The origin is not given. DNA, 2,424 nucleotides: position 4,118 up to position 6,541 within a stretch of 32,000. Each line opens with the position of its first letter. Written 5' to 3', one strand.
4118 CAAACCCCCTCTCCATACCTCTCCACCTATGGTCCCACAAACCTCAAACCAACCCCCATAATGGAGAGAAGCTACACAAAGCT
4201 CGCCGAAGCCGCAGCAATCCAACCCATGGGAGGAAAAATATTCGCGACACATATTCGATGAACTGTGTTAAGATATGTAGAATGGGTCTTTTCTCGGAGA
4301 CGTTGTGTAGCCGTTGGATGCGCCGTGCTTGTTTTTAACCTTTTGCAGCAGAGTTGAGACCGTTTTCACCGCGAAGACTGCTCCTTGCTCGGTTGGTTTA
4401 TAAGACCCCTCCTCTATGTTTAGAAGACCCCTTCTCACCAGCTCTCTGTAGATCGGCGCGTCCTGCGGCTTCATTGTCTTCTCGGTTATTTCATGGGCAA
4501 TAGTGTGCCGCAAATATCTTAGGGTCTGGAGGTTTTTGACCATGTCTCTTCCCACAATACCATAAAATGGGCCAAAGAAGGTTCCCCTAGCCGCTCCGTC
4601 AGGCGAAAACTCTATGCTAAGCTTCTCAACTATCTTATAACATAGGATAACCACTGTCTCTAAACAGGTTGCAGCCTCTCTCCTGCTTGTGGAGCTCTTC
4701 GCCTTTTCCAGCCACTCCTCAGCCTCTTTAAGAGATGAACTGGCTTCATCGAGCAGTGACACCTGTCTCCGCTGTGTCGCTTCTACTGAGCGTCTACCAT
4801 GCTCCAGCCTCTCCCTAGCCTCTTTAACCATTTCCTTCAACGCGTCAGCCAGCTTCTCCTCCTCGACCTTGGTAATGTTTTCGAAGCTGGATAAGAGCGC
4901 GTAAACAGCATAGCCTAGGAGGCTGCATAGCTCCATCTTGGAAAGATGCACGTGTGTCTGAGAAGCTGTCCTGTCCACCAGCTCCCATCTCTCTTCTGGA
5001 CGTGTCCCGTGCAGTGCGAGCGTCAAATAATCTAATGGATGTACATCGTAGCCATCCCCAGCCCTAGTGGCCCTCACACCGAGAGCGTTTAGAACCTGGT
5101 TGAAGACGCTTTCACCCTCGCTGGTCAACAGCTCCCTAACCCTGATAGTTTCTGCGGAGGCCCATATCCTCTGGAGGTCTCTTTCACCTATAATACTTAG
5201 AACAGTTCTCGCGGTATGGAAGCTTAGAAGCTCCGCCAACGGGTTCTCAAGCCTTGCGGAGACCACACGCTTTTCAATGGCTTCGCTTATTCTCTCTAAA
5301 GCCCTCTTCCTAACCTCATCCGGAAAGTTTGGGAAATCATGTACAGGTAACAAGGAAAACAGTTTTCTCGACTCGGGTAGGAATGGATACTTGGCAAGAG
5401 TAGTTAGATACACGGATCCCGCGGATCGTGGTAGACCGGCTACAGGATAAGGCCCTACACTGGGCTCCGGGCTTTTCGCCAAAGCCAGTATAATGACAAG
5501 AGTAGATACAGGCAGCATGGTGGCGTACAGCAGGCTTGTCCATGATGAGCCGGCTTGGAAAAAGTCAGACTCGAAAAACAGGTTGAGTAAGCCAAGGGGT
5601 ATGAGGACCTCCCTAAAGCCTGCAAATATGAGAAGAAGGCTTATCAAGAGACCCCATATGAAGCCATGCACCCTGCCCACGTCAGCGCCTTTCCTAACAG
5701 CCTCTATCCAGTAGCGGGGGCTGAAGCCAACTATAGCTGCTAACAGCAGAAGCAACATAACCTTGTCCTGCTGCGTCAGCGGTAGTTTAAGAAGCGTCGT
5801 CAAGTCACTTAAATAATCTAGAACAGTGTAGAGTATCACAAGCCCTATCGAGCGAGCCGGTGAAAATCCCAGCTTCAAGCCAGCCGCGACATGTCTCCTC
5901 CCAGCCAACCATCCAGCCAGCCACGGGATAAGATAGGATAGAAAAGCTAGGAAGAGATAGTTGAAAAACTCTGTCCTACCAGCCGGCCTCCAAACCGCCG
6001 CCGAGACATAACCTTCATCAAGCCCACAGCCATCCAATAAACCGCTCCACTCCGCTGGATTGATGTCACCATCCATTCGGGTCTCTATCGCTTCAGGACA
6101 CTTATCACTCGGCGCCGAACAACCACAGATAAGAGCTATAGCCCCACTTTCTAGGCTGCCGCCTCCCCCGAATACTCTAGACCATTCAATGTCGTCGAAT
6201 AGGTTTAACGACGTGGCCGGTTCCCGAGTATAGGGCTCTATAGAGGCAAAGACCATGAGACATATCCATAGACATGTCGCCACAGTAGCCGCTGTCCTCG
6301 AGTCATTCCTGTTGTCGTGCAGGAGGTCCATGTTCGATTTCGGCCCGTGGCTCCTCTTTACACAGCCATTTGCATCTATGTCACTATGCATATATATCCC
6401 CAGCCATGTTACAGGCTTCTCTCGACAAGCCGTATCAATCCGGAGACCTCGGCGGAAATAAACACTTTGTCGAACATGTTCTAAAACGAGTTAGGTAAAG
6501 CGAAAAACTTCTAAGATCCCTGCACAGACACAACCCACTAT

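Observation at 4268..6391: Membrane protein fused to a PriL N-terminal-domain paralogue and a HEPN-like (Rx4H) tail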

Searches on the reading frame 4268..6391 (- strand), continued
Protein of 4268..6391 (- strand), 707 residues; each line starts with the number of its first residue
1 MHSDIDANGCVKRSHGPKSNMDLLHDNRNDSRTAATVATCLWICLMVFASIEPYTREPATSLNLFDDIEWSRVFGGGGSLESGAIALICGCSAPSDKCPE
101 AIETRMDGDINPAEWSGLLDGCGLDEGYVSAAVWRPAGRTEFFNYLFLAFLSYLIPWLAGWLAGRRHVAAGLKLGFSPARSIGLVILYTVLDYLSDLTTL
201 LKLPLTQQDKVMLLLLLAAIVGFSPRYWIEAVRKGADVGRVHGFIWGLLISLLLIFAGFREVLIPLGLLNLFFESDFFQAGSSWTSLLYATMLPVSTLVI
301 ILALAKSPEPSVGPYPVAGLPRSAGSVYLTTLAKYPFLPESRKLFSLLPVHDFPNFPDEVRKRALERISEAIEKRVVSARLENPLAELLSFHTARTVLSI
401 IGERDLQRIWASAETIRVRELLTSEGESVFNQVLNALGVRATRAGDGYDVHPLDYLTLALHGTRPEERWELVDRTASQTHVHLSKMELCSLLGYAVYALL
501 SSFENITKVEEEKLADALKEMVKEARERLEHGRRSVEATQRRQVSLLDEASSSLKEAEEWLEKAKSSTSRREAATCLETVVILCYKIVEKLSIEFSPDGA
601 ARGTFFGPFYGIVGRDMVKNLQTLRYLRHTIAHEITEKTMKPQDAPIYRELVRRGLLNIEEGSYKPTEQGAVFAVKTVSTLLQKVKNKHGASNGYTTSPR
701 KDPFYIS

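Call 91: search_dna_similar(query=window:4268-6391:-, collection=phages, mode=protein, max_evalue=0.01, max_rows=10)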
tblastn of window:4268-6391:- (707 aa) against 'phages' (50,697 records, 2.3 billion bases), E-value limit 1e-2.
No match.

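Call 93: list_cluster_members(proteins=[window:4268-6391:-, P0002, P0003, window:20907-21779:-, window:2592-3341:+, window:6897-7346:-])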
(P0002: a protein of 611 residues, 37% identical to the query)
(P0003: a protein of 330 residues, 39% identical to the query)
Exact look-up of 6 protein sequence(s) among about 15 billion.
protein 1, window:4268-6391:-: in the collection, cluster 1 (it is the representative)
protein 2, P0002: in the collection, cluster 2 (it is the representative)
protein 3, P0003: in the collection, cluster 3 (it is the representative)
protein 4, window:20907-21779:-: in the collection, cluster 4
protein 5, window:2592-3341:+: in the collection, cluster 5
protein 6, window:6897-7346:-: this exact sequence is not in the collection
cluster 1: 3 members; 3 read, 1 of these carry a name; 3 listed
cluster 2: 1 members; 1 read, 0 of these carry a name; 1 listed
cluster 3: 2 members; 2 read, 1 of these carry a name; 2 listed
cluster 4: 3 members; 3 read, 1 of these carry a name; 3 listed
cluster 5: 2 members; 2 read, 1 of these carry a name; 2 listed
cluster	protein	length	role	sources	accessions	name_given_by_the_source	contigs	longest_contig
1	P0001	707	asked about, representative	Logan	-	-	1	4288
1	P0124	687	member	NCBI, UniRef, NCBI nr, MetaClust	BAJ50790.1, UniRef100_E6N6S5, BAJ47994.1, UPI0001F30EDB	hypothetical protein CSUB_C0935 [Candidatus Caldarchaeum subterraneum] | Uncharacterized protein n=1 Tax=Caldiarchaeum subterraneum TaxID=311458 RepID=E6N6S5_CALS0 | hypothetical protein HGMM_F17C01C23 [Candidatus Caldarchaeum subterraneum]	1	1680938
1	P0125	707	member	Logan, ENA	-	-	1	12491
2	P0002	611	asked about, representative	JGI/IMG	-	-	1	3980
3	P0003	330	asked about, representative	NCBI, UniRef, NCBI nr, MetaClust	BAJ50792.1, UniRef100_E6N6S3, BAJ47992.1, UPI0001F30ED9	DNA primase large subunit [Candidatus Caldarchaeum subterraneum] | DNA primase large subunit PriL n=1 Tax=Caldiarchaeum subterraneum TaxID=311458 ... | status=active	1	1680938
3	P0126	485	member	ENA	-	-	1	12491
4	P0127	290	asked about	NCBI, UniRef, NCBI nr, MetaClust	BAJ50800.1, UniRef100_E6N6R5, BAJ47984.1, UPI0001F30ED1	conserved hypothetical protein [Candidatus Caldarchaeum subterraneum] | NurA domain-containing protein n=1 Tax=Caldiarchaeum subterraneum TaxID=311458 ... | status=active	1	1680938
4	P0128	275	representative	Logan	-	-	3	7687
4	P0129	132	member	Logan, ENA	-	-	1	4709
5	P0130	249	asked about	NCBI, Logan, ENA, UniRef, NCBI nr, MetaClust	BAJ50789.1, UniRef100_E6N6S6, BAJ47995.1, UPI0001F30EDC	conserved hypothetical protein [Candidatus Caldarchaeum subterraneum] | CRISPR system ring nuclease SSO2081-like domain-containing protein n=1 Tax=Caldiarchaeum ... | status=active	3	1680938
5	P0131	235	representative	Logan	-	-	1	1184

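Call 96: find_encoding_contigs(protein=P0125, flank=10000, max_places=4)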
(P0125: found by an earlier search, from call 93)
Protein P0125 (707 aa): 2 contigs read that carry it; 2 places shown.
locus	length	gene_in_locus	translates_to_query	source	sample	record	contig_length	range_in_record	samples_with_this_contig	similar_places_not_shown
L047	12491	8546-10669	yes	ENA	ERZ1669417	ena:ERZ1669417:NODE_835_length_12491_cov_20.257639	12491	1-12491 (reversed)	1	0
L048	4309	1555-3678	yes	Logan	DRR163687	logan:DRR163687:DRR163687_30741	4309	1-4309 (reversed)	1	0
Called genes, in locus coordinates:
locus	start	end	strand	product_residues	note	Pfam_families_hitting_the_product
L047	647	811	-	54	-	-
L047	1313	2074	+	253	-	-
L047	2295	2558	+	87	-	-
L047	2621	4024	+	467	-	PF01935:DUF87, PF05872:HerA_C (faint), PF13191:AAA_16 (weak), PF10412:TrwB_AAD_bind (weak), PF13401:AAA_22 (faint)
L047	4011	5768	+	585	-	PF00270:DEAD (faint), PF04851:ResIII (faint), PF06733:DEAD_2, PF00271:Helicase_C (faint), PF13307:Helicase_C_2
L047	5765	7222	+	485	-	PF26466:DNA_primase_lrg_N (faint), PF04104:DNA_primase_lrg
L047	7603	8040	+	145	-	-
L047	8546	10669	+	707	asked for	-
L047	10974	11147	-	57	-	-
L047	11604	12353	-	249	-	PF09623:Cas_NE0113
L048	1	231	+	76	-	?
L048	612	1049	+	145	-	-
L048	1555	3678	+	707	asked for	-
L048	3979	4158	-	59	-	-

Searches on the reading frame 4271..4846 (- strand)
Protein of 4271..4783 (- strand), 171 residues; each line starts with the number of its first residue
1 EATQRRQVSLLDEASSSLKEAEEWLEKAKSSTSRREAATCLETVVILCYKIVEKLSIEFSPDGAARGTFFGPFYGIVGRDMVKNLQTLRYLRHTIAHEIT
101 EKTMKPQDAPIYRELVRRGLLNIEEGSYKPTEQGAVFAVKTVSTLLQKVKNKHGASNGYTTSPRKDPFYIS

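Call 21: search_protein_families(library=pfam, proteins=[window:4271-4783:-], max_evalue=10)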
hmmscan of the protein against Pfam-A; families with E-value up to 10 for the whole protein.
seq(171 aa): 3 families
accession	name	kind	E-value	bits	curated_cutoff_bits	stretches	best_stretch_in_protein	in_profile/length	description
PF12358.13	DUF3644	-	0.037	14.1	27.6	1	80-108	86-115/183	Domain of unknown function (DUF3644)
PF20185.3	DUF6548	-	0.069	13.4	27.3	1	82-109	49-79/164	Family of unknown function (DUF6548)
PF03177.20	Nucleoporin_C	-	0.083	12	25.9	1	2-77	183-240/672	Non-repetitive/WGA-negative nucleoporin C-terminal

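Call 35: find_homologous_proteins(query=A2, max_evalue=10)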
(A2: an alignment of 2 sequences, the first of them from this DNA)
Query A2 (2 sequences): 1564 candidates shared short words with the query, none scored E <= 10.

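Call 64: predict_structure(alignment_id=A6)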
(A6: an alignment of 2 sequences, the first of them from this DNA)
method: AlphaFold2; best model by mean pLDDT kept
length: 192 residues; sequences in the alignment: 2
mean_pLDDT: 82.1   pTM: 0.74
mean pLDDT of the five models: 82.1, 81.0, 80.6, 79.5, 77.8
residues with pLDDT >= 90: 97; 70-90: 61; 50-70: 14; < 50: 20
segments of 3 or more residues with pLDDT < 50: 84-87, 177-192
pLDDT, mean of each block of 10 residues (from residue 1): 84 81 76 93 97 94 97 85 53 71 91 92 90 96 93 98 93 55 31 29
secondary structure, 60 per line:
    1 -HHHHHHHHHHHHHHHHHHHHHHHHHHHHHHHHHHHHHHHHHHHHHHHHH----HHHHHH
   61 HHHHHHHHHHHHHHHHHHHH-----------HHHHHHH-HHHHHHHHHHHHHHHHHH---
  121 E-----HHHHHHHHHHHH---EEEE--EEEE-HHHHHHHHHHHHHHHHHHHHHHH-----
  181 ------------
elements in order: H2-50 H55-80 H92-98 H100-117 H127-138 E142-145 E148-151 H153-175

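Call 67: fold_search(model_id=the predicted structure, library=pdb)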
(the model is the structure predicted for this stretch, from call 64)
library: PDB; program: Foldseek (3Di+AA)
matches with E <= 10: 362; with E <= 0.001: 0
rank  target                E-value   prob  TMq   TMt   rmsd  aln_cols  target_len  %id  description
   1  6m6w_B                1.1e-01  1.00  0.47  0.66   5.2       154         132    8  Crystal structure the toxin-antitoxin MntA-HpeT mutant-Y104A (released 2020-09-30)
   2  6m6u_D                1.1e-01  1.00  0.46  0.65   5.3       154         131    8  Crystal structure the toxin-antitoxin MntA-HpeT mutant-D39ED41E (released 2020-09-30)
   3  2hsb                  1.1e-01  0.90  0.34  0.45   6.1       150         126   17  Crystal structure of a hepn domain containing protein (af_0298) from archaeoglobus fulgidus at 1.95 A resolution (released 2006-08-15)
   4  5yep_B                1.2e-01  1.00  0.47  0.65   5.0       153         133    8  Crystal structure of SO_3166-SO_3165 from Shewanella oneidensis (released 2018-03-28)
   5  7bxo_D                1.7e-01  0.99  0.43  0.61   5.6       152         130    7  Crystal structure of the toxin-antitoxin with AMP-PNP (released 2020-09-30)
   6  7ae6_B                1.9e-01  0.99  0.48  0.61   5.3       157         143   13  Crystal structure of di-AMPylated HEPN(R102A) toxin (released 2020-12-30)
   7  7bxo_F                1.9e-01  0.98  0.44  0.61   5.3       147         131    8  Crystal structure of the toxin-antitoxin with AMP-PNP (released 2020-09-30)
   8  6m6u_H                2.0e-01  0.98  0.44  0.61   5.3       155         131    9  Crystal structure the toxin-antitoxin MntA-HpeT mutant-D39ED41E (released 2020-09-30)
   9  6m6w_D                2.1e-01  0.99  0.46  0.65   5.4       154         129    7  Crystal structure the toxin-antitoxin MntA-HpeT mutant-Y104A (released 2020-09-30)
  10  1wol                  2.1e-01  0.75  0.33  0.46   6.7       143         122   17  Crystal Structure of ST0689, an archaeal HEPN homologue (released 2005-11-22)
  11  5yep_C                2.2e-01  0.94  0.41  0.56   5.4       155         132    9  Crystal structure of SO_3166-SO_3165 from Shewanella oneidensis (released 2018-03-28)
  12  6m6w_G                2.3e-01  0.94  0.41  0.56   5.4       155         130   10  Crystal structure the toxin-antitoxin MntA-HpeT mutant-Y104A (released 2020-09-30)
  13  1z7q_c                2.3e-01  0.60  0.35  0.30  11.3       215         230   14  Crystal structure of the 20s proteasome from yeast in complex with the proteasome activator PA26 from Trypanosome bruc (released 2005-08-09)
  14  9f5x_2D               2.5e-01  0.87  0.34  0.26   7.8       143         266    8  Structure of the Chlamydomonas reinhardtii respiratory supercomplex I1 III2 IV2 (released 2025-03-12)
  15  7bxo_G                2.7e-01  0.96  0.43  0.59   5.9       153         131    9  Crystal structure of the toxin-antitoxin with AMP-PNP (released 2020-09-30)
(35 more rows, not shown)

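Call 68: search_solved_structures(query=A6, max_evalue=10, show_alignments=5)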
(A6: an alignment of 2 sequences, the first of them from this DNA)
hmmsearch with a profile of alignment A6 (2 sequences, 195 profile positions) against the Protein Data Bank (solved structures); distinct sequences matched with E-value up to 10: 3.
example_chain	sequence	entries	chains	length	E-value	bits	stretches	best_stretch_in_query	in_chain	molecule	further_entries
9min_D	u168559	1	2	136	0.067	15.9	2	20-72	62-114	designed minibinder KH46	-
8yf5_E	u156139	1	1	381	0.32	13.7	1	9-58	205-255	Exonuclease Rat1p and Rai1p interacting protein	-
7xn7_q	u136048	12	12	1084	2.5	10.8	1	8-48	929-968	Component of the Paf1p complex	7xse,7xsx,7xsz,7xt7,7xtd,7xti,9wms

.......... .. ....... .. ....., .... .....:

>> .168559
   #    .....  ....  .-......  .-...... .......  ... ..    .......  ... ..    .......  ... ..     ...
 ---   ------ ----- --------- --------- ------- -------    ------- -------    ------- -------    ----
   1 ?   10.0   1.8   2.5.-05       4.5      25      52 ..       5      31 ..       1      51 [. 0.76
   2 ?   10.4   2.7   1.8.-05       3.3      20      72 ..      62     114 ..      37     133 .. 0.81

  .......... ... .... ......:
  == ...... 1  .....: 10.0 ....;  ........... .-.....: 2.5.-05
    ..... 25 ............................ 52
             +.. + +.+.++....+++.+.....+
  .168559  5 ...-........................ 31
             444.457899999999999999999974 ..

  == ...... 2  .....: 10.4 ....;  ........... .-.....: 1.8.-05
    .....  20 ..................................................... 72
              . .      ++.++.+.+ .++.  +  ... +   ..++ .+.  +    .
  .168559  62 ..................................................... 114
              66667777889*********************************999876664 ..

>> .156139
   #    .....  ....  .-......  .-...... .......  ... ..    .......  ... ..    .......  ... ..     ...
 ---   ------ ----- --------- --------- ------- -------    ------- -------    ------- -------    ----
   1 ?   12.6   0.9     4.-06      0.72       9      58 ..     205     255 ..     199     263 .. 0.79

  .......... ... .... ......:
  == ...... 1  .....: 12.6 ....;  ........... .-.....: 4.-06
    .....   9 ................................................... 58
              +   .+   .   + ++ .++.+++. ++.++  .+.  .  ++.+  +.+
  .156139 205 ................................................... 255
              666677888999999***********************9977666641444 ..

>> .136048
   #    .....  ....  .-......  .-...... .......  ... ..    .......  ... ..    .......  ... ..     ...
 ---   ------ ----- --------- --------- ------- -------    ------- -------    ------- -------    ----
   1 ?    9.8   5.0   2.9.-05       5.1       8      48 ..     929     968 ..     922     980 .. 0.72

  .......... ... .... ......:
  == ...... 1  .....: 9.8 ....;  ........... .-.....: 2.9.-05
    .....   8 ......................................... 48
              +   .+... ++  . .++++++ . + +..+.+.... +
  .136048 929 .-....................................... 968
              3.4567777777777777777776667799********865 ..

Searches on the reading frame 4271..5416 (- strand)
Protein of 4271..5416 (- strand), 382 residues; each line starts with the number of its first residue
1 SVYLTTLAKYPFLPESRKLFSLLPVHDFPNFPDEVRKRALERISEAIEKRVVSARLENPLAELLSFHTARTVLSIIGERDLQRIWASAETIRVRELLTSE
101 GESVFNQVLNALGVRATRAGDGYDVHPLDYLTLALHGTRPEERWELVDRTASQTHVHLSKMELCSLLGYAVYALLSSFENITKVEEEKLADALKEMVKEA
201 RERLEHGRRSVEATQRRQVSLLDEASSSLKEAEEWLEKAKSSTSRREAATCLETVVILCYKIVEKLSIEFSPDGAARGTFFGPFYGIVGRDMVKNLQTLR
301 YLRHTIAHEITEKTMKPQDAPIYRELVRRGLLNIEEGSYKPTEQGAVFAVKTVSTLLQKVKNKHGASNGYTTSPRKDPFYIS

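Call 16: search_solved_structures(query=window:4271-5416:-, max_evalue=10, show_alignments=3)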
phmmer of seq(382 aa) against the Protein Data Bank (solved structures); distinct sequences matched with E-value up to 10: 6.
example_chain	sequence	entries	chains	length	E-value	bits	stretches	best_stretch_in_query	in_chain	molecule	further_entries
5gnj_G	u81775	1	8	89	0.26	13.4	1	157-207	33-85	Transcription factor MYC2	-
1zt2_B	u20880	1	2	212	0.33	13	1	63-194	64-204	DNA primase large subunit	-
2dby_A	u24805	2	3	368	0.35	13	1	33-118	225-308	GTP-binding protein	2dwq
5ofn_B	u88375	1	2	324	0.56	12.3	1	63-197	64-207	DNA primase large subunit PriL,PriL-X fusion protein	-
5of3_B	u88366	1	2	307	0.96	11.5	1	63-194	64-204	DNA primase large subunit PriL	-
5wp3_B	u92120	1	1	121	5.2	9.1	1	174-207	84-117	EB22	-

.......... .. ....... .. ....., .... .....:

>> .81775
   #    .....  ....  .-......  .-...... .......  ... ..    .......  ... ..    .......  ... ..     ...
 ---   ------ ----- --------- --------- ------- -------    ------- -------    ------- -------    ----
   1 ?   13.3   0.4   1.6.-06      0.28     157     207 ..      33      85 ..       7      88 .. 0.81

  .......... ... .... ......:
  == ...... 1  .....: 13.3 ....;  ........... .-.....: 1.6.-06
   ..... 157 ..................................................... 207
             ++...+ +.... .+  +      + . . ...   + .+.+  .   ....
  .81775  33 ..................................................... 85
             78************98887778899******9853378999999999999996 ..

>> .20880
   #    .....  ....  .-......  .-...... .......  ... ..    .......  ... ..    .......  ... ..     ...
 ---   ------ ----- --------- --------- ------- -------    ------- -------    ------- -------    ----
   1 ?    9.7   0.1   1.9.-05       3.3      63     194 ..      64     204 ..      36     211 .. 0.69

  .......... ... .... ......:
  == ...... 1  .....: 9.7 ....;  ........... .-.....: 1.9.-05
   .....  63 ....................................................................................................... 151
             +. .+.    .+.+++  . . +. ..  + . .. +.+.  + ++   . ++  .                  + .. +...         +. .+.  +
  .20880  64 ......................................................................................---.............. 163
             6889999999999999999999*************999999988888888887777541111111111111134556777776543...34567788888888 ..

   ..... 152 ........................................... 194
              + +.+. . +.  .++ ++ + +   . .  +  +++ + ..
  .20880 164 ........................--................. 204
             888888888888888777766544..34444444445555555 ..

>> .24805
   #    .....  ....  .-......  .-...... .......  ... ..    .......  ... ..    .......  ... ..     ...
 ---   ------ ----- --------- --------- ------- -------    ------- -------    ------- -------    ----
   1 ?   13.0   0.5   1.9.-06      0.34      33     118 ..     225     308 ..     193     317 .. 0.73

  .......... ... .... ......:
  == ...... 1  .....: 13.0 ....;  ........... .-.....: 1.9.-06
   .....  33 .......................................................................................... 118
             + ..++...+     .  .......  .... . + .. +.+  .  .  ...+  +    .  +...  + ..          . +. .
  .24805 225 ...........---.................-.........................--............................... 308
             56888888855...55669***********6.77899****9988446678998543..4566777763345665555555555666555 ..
